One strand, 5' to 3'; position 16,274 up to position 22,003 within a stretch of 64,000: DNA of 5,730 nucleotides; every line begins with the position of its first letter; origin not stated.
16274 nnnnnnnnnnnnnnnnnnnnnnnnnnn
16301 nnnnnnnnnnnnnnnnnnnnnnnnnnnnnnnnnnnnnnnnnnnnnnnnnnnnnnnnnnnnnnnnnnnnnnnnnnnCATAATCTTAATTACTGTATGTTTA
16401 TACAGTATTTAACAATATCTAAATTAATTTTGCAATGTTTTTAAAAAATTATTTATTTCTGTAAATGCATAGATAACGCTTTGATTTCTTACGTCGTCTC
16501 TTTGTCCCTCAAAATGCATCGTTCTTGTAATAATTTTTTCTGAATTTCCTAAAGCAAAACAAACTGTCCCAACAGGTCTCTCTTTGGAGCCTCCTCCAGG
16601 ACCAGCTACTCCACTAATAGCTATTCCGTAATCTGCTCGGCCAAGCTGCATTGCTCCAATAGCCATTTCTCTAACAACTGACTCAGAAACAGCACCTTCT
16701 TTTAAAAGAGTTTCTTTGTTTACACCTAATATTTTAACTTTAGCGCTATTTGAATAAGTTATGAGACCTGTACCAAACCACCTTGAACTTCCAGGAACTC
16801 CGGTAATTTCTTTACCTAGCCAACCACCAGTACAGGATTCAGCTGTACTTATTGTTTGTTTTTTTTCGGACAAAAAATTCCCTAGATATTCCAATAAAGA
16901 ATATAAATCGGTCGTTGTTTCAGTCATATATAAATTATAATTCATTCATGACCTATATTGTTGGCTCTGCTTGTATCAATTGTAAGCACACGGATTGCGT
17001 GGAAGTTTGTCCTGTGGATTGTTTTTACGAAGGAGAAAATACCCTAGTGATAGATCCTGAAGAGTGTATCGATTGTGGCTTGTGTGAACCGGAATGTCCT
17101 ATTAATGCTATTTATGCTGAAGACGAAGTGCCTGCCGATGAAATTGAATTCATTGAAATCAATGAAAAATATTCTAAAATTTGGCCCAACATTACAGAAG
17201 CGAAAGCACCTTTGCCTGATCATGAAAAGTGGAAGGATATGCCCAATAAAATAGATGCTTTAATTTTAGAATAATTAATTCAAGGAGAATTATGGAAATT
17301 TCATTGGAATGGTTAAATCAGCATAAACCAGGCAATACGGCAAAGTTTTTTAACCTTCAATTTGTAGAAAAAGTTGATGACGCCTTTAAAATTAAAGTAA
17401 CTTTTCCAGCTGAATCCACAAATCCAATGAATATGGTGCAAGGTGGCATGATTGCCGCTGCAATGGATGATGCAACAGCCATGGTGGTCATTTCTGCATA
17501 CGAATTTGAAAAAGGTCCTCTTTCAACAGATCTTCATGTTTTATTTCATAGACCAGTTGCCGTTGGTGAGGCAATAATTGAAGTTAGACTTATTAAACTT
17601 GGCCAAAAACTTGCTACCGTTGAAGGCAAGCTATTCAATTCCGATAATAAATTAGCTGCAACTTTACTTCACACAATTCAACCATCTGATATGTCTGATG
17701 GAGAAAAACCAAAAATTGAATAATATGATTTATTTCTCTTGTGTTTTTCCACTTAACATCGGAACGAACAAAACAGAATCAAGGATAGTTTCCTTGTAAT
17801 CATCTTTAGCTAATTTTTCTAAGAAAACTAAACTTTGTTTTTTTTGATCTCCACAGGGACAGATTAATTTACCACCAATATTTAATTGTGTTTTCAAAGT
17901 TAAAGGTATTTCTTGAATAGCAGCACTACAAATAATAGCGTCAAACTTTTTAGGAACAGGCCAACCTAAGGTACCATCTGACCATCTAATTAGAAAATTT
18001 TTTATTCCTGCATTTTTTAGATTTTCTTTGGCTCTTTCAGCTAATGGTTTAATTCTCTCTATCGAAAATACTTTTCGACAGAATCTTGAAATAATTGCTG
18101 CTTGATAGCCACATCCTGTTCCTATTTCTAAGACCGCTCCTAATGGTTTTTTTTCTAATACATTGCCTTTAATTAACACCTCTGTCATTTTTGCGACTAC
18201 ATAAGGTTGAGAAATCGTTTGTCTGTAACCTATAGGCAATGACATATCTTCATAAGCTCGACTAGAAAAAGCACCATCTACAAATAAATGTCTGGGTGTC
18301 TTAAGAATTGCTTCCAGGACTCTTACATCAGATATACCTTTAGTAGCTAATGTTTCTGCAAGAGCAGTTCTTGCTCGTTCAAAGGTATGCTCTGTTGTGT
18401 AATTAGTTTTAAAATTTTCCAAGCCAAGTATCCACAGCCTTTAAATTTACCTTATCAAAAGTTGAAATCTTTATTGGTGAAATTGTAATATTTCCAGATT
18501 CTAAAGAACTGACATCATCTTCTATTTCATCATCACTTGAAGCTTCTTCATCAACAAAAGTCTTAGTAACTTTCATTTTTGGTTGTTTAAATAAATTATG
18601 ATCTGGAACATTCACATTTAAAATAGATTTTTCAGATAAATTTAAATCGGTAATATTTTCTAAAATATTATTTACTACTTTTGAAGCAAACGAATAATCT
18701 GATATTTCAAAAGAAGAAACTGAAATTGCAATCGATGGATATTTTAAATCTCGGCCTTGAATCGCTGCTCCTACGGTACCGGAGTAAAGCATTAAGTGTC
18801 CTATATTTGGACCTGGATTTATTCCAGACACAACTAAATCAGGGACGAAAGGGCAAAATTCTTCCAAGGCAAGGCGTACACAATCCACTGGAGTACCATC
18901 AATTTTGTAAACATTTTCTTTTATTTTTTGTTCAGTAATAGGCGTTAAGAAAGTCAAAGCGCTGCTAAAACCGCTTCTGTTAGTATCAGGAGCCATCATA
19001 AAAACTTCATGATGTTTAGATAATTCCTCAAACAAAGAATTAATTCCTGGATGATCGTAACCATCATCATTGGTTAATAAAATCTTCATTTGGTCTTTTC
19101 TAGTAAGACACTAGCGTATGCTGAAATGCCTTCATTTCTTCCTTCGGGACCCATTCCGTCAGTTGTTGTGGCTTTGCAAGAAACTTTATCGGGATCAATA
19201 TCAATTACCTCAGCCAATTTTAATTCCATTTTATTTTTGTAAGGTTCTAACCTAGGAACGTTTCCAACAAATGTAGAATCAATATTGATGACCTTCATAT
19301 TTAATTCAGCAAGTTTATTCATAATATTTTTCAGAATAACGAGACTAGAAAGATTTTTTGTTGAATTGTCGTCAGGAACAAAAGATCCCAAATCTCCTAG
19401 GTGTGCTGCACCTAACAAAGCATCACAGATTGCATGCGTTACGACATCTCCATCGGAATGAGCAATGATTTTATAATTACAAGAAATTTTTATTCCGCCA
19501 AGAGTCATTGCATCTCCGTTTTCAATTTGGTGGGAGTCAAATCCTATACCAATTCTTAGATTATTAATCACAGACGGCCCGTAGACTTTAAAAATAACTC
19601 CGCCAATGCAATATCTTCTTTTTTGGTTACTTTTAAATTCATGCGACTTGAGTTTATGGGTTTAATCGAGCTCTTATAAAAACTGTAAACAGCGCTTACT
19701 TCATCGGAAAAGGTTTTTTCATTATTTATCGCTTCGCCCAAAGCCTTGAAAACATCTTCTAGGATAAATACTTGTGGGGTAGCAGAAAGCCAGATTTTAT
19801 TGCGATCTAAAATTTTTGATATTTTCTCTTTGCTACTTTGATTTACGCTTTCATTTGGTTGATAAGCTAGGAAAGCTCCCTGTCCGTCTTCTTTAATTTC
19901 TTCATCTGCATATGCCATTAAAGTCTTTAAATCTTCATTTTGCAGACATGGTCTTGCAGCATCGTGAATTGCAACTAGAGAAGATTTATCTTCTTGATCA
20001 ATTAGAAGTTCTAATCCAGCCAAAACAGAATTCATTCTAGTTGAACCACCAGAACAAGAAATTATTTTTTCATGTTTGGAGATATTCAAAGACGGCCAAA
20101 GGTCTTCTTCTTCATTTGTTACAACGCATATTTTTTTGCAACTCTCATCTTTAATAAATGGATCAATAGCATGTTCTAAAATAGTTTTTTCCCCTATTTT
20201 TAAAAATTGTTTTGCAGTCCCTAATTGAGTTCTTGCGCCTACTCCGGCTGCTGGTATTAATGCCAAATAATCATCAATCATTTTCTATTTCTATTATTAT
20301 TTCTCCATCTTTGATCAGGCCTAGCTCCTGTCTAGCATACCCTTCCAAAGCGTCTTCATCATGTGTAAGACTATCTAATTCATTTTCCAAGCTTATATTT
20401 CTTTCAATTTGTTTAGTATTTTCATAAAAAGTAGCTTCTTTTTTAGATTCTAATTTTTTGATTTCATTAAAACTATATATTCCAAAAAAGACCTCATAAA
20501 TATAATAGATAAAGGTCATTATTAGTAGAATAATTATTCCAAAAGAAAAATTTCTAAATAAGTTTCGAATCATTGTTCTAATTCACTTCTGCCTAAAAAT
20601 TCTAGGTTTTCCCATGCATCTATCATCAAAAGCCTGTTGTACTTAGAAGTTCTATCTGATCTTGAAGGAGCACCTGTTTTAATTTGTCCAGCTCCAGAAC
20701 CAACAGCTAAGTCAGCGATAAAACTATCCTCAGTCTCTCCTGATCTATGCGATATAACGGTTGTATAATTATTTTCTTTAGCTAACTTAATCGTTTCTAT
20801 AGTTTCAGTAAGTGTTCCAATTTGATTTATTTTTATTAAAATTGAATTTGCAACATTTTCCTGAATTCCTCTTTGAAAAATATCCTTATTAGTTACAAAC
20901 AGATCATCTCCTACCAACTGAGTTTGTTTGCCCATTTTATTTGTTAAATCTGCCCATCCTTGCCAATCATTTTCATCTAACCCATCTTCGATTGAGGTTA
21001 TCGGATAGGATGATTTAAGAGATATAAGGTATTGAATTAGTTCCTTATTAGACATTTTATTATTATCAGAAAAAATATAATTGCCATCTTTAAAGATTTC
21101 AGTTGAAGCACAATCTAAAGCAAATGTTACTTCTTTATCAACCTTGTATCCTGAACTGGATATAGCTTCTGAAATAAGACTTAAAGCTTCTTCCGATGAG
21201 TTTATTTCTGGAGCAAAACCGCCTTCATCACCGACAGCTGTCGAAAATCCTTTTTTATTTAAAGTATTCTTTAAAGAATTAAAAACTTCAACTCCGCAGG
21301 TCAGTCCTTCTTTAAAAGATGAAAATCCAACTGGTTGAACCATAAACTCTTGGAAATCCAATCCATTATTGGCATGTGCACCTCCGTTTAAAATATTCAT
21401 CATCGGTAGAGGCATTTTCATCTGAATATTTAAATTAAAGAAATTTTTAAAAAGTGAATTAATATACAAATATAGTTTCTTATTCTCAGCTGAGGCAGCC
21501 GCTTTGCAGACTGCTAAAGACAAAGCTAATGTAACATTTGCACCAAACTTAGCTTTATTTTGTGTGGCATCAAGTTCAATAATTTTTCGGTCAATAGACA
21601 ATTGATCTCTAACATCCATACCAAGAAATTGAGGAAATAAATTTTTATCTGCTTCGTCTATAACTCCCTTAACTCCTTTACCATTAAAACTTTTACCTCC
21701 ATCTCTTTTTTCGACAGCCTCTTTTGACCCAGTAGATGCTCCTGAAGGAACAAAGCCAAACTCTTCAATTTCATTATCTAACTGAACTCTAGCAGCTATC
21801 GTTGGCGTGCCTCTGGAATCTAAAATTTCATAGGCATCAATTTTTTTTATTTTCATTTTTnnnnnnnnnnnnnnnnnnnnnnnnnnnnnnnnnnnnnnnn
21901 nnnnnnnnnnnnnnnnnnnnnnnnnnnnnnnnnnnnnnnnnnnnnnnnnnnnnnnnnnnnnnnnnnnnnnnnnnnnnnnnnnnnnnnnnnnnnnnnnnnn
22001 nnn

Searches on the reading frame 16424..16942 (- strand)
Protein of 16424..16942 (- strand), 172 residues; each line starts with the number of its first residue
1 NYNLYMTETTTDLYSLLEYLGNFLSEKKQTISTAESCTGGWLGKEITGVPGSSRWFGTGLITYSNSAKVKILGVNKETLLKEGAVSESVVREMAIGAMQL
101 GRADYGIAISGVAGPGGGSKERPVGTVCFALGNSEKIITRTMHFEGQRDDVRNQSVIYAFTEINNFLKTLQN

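Call 79: search_protein_families(library=pfam, proteins=[window:16424-16942:-], max_evalue=0.000001)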
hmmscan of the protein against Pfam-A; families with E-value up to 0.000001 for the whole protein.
window:16424-16942:- (172 aa): 1 family
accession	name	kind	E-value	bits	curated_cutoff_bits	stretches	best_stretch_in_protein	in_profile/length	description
PF02464.23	CinA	-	4.7e-54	182.7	23.5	1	16-166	4-154/155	Competence-damaged protein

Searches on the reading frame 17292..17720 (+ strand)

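Call 79: search_protein_families(library=pfam, proteins=[window:17292-17720:+], max_evalue=0.000001)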
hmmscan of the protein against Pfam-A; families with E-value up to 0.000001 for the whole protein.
window:17292-17720:+ (143 aa): 1 family
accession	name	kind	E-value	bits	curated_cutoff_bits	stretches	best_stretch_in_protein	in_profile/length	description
PF03061.28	4HBT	-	1.7e-11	44.7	20.6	1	48-122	3-78/79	Thioesterase superfamily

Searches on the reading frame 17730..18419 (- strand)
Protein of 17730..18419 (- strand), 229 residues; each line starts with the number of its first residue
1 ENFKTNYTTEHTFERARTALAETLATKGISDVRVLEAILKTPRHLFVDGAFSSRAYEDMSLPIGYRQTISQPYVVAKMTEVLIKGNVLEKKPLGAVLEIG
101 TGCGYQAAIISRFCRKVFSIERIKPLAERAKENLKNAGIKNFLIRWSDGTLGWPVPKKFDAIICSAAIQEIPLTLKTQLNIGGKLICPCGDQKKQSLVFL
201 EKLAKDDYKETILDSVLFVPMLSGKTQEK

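Call 79: search_protein_families(library=pfam, proteins=[window:17730-18419:-], max_evalue=0.000001)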
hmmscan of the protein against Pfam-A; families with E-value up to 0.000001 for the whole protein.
window:17730-18419:- (229 aa): 1 family
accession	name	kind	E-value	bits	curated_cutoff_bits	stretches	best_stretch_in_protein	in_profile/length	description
PF01135.25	PCMT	-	9.2e-53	179.6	20.3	1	18-224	4-208/210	Protein-L-isoaspartate(D-aspartate) O-methyltransferase (PCMT)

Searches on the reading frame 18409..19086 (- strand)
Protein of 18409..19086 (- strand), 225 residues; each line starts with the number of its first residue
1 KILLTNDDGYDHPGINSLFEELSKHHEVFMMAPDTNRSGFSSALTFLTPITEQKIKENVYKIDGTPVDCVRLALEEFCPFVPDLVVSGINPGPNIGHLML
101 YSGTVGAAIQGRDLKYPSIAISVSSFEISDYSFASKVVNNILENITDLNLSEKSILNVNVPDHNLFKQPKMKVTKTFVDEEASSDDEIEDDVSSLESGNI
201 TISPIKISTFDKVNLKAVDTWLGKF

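Call 79: search_protein_families(library=pfam, proteins=[window:18409-19086:-], max_evalue=0.000001)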
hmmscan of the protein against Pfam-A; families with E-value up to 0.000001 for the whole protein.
window:18409-19086:- (225 aa): 1 family
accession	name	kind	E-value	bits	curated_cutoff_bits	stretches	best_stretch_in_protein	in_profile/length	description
PF01975.23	SurE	-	1.2e-53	182.2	22.1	1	2-176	1-182/189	Survival protein SurE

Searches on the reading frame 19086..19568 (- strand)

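Call 79: search_protein_families(library=pfam, proteins=[window:19086-19568:-], max_evalue=0.000001)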
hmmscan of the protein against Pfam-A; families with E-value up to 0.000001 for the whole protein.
window:19086-19568:- (160 aa): 1 family
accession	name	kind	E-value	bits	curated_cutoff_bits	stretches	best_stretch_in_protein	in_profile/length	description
PF02542.21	YgbB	-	1.6e-53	181.6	26.7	1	4-156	1-154/155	YgbB family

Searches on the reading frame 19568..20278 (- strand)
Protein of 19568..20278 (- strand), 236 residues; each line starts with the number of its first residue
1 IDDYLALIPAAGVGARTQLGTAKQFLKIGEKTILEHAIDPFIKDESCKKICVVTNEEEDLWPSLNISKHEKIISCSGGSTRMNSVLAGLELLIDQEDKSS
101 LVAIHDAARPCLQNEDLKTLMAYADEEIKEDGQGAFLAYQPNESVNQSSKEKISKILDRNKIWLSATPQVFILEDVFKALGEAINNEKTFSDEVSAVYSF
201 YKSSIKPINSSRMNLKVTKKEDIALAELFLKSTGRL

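Call 79: search_protein_families(library=pfam, proteins=[window:19568-20278:-], max_evalue=0.000001)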
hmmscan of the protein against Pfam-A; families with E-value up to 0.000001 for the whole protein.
window:19568-20278:- (236 aa): 1 family
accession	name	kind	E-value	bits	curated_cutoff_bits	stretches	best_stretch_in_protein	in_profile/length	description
PF01128.25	IspD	-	2.7e-44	152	27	1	6-231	3-220/221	2-C-methyl-D-erythritol 4-phosphate cytidylyltransferase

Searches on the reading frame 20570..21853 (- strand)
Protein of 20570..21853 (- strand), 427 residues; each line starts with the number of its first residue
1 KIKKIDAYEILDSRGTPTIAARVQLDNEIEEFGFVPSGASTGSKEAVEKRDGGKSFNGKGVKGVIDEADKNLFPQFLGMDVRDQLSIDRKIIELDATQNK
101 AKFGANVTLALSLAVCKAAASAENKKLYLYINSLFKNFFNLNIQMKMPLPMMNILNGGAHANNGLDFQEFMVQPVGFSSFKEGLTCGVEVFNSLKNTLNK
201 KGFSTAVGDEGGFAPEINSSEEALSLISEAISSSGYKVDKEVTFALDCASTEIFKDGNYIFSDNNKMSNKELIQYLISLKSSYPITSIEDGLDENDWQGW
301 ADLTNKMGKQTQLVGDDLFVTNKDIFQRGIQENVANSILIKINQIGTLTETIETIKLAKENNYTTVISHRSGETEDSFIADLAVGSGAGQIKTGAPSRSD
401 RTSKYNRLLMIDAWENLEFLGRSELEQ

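Call 80: search_protein_families(library=pfam, proteins=[window:20570-21853:-], max_evalue=0.000001)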
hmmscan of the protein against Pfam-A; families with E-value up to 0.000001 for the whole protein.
window:20570-21853:- (427 aa): 2 families
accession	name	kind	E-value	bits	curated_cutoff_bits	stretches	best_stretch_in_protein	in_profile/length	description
PF00113.28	Enolase_C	-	4.4e-111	371.3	21.5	1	145-412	2-278/296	Enolase, C-terminal TIM barrel domain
PF03952.21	Enolase_N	-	1.6e-42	145.2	35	1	2-131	1-131/131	Enolase, N-terminal domain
